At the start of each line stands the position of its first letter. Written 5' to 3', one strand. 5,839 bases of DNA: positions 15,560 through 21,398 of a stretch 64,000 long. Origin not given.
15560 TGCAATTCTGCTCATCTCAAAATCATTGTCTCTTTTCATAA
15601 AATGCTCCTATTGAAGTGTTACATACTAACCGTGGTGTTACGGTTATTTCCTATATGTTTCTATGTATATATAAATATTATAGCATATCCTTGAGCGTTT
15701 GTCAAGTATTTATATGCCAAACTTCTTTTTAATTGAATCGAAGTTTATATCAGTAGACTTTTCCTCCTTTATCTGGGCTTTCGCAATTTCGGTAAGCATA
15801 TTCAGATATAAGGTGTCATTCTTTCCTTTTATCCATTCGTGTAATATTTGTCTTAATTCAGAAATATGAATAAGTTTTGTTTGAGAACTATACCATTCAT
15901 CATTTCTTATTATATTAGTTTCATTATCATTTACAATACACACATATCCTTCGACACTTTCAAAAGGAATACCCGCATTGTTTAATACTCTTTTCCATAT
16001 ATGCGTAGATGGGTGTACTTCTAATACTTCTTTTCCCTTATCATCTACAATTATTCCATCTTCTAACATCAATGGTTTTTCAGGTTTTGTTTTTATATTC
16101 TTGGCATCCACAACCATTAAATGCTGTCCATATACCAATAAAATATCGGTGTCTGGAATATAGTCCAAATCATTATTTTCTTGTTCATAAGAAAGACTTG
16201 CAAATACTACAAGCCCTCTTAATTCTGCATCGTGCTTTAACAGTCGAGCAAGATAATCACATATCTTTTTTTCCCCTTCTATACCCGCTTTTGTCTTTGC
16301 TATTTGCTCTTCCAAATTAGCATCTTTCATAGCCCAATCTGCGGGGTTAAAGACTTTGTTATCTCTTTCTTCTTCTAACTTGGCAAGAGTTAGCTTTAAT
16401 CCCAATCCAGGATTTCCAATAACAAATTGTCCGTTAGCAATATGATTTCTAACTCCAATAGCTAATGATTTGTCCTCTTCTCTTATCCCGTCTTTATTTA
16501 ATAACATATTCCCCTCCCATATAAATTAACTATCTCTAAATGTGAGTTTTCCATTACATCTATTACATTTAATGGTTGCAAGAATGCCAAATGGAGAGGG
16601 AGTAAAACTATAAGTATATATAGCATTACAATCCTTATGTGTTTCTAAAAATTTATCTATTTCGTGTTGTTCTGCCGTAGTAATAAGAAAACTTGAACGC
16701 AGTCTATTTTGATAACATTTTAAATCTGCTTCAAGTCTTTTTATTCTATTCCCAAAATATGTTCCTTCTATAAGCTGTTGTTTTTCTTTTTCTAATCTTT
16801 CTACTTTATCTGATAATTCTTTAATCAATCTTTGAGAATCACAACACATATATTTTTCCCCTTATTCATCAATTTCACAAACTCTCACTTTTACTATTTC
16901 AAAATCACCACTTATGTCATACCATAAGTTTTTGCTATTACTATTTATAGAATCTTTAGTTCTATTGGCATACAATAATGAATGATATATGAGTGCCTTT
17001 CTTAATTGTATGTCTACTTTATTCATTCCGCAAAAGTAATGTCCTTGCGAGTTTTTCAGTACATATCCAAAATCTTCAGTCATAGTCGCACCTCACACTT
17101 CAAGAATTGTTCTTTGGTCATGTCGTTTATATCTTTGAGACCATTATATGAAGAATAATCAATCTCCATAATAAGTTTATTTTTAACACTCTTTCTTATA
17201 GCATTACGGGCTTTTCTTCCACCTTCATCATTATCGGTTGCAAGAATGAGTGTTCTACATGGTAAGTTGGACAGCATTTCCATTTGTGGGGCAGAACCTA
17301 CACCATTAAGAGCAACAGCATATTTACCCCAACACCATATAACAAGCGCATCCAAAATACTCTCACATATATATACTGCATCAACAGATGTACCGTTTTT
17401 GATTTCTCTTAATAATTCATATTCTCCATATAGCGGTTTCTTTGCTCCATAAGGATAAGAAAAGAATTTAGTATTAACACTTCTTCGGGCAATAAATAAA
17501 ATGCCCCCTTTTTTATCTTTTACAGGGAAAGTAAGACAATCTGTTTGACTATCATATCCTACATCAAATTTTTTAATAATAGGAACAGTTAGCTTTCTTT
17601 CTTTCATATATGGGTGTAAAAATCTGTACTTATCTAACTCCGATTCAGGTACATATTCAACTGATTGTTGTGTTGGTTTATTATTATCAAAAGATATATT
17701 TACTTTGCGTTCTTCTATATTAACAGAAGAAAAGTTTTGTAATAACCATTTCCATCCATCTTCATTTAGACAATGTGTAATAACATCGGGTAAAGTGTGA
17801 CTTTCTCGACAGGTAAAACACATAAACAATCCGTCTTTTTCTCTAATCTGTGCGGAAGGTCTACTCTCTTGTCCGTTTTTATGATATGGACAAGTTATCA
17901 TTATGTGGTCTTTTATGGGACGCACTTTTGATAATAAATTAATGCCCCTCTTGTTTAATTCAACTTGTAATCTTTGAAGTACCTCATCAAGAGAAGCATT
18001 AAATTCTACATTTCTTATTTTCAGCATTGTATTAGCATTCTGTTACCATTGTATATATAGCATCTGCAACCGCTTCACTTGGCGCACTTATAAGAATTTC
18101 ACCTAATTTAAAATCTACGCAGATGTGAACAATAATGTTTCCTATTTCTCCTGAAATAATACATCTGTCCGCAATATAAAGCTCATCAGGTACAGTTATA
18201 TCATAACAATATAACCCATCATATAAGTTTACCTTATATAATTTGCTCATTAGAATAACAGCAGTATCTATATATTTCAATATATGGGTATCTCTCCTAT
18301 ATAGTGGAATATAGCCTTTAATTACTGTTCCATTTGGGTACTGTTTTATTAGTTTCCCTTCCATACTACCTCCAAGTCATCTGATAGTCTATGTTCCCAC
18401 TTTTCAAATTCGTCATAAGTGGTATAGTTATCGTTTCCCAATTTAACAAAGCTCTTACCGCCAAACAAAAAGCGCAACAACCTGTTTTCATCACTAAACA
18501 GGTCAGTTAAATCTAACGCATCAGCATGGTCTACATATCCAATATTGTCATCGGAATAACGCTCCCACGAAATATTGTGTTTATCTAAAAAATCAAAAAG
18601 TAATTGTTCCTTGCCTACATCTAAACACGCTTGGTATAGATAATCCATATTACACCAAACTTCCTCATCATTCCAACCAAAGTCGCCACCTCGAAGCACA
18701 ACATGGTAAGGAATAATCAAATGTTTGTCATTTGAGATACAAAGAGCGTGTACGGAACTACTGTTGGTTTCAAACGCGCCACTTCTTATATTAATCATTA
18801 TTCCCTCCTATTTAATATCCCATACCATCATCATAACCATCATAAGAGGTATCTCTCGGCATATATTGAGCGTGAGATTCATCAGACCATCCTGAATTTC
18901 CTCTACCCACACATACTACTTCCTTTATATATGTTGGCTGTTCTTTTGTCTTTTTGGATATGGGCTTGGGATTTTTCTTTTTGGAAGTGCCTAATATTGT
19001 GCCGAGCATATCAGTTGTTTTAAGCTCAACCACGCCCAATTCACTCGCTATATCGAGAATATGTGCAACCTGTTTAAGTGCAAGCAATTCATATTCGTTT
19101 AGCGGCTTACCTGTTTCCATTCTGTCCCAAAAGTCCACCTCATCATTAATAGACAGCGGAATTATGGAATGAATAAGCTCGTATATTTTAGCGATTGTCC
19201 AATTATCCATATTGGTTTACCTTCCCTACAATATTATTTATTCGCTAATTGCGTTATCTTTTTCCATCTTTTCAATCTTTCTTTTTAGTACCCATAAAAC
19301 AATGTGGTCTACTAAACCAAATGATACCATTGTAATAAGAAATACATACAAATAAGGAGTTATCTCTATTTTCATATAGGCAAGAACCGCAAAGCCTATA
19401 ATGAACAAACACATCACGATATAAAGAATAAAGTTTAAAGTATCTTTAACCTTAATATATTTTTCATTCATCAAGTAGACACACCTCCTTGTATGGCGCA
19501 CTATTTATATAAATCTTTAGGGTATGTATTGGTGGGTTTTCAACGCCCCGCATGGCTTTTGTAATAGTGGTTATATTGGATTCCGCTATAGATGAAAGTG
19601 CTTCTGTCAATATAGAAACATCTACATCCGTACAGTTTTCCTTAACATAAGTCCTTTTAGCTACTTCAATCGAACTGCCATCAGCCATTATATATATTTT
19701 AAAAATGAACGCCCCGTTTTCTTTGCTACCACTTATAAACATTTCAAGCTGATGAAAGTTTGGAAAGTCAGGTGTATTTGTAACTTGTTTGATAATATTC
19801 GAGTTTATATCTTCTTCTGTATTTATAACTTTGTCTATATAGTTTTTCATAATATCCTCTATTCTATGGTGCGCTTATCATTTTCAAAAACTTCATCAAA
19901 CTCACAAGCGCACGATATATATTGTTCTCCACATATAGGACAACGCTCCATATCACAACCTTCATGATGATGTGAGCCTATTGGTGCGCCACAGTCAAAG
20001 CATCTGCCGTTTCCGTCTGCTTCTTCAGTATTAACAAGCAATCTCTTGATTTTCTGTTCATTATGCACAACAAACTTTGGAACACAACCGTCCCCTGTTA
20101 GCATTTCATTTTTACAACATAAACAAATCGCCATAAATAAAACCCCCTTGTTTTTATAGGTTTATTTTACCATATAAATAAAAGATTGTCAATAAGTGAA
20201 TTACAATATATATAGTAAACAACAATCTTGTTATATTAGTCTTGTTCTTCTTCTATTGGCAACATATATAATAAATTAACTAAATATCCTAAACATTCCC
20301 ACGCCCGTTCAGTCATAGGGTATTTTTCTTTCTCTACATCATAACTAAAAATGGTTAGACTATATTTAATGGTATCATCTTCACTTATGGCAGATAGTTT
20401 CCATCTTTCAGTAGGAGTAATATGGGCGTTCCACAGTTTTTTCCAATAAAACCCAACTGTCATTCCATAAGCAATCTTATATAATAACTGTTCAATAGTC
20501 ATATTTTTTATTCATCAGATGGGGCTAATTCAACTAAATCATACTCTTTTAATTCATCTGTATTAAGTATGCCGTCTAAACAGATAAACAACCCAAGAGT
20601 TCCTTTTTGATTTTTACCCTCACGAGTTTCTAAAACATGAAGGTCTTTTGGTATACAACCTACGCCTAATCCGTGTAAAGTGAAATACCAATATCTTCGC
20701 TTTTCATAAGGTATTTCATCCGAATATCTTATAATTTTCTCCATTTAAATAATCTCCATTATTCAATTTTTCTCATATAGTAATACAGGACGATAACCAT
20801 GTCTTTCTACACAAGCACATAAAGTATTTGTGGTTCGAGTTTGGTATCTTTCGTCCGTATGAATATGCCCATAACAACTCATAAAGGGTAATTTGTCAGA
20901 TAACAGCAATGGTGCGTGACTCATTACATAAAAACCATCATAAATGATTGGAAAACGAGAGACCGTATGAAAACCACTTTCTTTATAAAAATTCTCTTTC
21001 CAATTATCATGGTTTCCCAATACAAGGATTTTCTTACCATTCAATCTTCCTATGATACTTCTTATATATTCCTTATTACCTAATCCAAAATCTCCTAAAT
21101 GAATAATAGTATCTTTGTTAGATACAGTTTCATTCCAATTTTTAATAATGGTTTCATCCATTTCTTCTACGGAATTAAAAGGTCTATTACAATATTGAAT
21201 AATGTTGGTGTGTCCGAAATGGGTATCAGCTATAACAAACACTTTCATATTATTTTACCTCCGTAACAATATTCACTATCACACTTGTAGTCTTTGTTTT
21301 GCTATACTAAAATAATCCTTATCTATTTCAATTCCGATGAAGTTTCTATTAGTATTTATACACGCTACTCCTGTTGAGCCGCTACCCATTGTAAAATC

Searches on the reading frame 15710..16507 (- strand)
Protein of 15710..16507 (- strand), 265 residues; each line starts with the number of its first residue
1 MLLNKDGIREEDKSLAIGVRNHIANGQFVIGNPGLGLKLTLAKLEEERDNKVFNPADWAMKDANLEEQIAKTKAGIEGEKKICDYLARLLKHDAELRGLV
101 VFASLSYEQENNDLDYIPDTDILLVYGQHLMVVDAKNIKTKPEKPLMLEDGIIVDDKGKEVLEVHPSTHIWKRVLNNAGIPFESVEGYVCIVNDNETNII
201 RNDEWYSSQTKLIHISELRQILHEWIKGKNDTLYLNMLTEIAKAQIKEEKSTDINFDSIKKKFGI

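Call 3: search_protein_families(library=pfam, proteins=[window:15710-16507:-], max_evalue=0.01)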
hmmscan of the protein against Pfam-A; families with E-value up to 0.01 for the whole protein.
window:15710-16507:- (265 aa): 1 family
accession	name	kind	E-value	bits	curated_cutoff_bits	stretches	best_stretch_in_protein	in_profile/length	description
PF08378.17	NERD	-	0.002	19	22.1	1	75-175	2-95/111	Nuclease-related domain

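Call 7: search_protein_families(library=phrogs, proteins=[window:15710-16507:-], max_evalue=0.001)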
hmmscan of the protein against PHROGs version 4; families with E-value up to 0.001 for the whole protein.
window:15710-16507:- (265 aa): 0 families

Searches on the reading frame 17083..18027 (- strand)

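Call 33: search_protein_families(library=pfam, proteins=[window:17083-18027:-], max_evalue=0.01)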
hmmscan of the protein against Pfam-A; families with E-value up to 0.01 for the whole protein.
window:17083-18027:- (315 aa): 3 families
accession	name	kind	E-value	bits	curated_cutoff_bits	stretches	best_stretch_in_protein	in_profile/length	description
PF13155.12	Toprim_2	-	2.1e-11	44.4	22.1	1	219-303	1-87/88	Toprim-like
PF01807.25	Zn_ribbon_DnaG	-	6e-05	23.2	24.9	1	42-77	32-64/98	CHC2 zinc finger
PF13362.12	Toprim_3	-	0.00051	20.9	27.2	1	218-304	2-89/95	Toprim domain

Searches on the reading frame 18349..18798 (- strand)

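Call 96: search_protein_families(library=phrogs, proteins=[window:18349-18798:-], max_evalue=0.001)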
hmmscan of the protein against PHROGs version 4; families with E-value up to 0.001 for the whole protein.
window:18349-18798:- (149 aa): 1 family
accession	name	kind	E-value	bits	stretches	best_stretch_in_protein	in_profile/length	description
phrog_28997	-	unknown function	9.1e-11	42.9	1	2-128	4-146/165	-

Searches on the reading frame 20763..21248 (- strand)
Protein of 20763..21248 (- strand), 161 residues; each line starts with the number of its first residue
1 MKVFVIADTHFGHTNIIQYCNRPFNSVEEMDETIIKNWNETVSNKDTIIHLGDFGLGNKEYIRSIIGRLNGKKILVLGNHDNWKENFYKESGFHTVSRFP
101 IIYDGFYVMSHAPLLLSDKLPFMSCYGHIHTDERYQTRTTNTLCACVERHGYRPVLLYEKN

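Call 96: search_protein_families(library=phrogs, proteins=[window:20763-21248:-], max_evalue=0.001)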
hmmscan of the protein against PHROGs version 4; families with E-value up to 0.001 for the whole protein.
window:20763-21248:- (161 aa): 3 families
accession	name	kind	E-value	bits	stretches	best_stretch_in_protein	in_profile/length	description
phrog_547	-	other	5.1e-48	164.3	1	1-159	29-194/245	phosphoesterase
phrog_30537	-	unknown function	3e-07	31.8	1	17-69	2-53/87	-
phrog_1649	-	other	3.2e-06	27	1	1-90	36-113/308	metallo-phosphoesterase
